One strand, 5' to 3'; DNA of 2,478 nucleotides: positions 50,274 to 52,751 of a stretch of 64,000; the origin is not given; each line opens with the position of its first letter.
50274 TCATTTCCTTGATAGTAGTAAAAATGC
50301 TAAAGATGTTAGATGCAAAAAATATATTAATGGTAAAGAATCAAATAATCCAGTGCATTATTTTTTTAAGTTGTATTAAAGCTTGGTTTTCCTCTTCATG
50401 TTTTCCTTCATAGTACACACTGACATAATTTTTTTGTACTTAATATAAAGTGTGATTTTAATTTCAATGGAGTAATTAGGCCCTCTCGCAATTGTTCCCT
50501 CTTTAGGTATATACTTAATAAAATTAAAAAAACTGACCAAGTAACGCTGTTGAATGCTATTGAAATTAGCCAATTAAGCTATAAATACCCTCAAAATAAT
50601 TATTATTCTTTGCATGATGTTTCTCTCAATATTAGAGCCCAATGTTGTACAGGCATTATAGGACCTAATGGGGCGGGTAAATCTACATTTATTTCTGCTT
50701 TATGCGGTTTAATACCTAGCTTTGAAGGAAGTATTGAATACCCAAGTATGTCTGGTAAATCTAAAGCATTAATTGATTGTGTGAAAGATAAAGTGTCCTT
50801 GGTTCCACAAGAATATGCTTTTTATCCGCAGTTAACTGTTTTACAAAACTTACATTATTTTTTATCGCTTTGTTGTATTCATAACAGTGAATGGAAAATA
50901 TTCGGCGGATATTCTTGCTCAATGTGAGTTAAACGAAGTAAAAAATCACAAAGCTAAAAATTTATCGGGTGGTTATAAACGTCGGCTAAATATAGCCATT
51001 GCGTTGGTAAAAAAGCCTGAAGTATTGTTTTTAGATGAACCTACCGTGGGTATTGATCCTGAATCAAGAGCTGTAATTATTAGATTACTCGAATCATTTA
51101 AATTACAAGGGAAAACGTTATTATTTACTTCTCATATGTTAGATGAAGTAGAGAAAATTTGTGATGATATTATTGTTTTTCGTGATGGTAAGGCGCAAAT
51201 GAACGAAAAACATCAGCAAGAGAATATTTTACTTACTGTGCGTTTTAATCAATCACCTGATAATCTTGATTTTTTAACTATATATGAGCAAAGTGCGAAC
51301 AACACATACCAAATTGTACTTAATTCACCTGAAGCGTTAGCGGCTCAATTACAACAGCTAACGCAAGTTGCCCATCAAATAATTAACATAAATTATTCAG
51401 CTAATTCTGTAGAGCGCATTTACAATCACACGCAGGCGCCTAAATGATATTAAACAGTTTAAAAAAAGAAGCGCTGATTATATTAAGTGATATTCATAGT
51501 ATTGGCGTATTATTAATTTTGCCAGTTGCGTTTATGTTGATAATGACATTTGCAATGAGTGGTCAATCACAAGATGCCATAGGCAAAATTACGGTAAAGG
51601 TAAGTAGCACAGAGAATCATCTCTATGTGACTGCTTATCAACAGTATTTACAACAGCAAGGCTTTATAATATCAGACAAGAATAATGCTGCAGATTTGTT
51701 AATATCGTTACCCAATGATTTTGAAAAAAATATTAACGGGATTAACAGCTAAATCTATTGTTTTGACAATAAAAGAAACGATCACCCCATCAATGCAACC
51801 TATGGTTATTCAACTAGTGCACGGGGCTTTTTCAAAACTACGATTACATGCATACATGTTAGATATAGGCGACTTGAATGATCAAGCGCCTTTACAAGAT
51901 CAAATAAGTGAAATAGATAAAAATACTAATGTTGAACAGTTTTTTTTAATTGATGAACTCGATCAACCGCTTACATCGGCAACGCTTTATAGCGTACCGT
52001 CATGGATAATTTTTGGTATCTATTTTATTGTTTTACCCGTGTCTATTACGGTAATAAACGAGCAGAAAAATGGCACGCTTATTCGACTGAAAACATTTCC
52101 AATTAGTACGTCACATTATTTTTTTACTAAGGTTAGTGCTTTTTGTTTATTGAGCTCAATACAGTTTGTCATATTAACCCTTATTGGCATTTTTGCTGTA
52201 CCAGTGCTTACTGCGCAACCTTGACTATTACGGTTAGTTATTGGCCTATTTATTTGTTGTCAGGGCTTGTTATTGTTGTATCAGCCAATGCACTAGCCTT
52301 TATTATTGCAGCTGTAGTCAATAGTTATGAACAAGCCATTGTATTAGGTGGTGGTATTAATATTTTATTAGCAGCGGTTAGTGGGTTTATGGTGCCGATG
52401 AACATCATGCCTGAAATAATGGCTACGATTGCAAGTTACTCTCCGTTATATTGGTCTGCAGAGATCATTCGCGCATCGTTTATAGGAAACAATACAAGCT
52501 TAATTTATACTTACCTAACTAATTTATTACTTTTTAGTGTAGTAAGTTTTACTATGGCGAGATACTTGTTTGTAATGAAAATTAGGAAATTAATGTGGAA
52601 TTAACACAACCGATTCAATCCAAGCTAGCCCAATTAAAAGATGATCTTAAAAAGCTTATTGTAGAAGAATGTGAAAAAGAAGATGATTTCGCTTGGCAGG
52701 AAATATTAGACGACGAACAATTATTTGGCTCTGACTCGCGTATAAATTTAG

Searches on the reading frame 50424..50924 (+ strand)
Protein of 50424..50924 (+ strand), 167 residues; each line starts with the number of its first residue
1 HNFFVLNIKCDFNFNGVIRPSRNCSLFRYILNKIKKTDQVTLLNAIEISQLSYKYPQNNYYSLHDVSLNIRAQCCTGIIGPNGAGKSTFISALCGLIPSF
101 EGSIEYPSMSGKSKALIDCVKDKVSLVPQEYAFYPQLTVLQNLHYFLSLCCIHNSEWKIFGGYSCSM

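Call 18: search_protein_families(library=pfam, proteins=[window:50424-50924:+], max_evalue=0.001)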
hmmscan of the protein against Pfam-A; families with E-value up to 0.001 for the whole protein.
window:50424-50924:+ (167 aa): 5 families
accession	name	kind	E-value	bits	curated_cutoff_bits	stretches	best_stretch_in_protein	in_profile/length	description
PF00005.33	ABC_tran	-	1.4e-13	52.1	25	1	63-153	1-80/137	ABC transporter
PF13555.12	AAA_29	-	8.4e-06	25.9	27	1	59-96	8-45/61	P-loop containing region of AAA domain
PF13476.12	AAA_23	-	2.9e-05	25.2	27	1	59-94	6-40/201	AAA domain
PF13304.12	AAA_21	-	0.00014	22.5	27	1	75-93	1-19/304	AAA domain, putative AbiEii toxin, Type IV TA system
PF13175.12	AAA_15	-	0.00024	21.3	32.1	1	58-93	9-43/374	AAA ATPase domain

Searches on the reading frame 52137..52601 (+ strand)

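Call 18: search_protein_families(library=pfam, proteins=[window:52137-52601:+], max_evalue=0.001)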
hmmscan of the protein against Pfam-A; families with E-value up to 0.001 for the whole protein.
window:52137-52601:+ (155 aa): 2 families
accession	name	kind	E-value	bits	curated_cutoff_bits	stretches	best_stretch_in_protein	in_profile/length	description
PF01061.29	ABC2_membrane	-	4.6e-10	39.8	26.9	1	21-115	116-210/211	ABC-2 type transporter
PF12698.13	ABC2_membrane_3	-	7.4e-09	35.6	31.6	1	29-141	233-345/347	ABC-2 family transporter protein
